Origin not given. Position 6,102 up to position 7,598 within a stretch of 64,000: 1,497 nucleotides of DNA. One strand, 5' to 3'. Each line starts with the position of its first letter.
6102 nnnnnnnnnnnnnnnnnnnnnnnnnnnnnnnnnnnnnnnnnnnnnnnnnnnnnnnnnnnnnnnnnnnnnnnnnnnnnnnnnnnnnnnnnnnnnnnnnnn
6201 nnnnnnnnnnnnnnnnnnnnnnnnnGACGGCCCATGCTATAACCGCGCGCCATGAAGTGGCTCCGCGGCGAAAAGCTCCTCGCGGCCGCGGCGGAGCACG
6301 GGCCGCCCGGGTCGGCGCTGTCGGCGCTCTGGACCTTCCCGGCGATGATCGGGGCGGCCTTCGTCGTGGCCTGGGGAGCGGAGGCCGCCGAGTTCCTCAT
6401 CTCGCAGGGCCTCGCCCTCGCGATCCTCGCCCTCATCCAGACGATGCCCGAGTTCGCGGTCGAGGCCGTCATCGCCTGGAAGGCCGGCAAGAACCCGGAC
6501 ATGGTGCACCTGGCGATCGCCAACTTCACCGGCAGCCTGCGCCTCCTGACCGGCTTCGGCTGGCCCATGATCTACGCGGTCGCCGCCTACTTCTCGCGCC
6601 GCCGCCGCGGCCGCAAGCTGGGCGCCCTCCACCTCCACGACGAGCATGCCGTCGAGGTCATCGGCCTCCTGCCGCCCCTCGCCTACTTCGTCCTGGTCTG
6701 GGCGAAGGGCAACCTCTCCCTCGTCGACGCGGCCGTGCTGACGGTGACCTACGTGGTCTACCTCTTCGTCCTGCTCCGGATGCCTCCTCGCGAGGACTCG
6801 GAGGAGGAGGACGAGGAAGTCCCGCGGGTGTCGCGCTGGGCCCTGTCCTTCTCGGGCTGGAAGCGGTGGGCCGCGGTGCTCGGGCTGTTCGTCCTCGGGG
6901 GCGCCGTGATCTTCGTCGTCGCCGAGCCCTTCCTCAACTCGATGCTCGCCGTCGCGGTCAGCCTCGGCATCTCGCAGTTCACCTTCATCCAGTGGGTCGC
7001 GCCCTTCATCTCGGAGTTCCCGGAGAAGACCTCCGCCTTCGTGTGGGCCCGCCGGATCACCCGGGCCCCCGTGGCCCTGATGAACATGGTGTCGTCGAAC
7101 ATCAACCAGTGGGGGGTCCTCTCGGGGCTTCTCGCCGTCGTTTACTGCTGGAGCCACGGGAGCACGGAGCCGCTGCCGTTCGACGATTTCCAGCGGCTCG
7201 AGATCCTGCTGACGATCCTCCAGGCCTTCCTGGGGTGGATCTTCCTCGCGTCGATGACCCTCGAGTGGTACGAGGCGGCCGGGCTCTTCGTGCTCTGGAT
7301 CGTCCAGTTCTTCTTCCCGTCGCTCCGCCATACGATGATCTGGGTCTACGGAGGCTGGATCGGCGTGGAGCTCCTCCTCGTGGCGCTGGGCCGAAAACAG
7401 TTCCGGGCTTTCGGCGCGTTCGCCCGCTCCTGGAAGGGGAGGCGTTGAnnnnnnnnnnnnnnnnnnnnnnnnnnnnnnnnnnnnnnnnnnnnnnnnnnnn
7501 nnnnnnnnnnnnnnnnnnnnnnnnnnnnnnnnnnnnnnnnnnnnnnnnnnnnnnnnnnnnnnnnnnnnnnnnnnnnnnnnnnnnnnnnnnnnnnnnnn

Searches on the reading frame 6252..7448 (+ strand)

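Call 10: search_protein_families(library=pfam, proteins=[window:6252-7448:+], max_evalue=0.01)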
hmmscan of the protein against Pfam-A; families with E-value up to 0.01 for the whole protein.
window:6252-7448:+ (398 aa): 1 family
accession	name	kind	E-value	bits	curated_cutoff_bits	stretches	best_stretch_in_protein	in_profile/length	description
PF01699.29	Na_Ca_ex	-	4.8e-24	85.5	24.9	2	210-355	3-148/151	Sodium/calcium exchanger protein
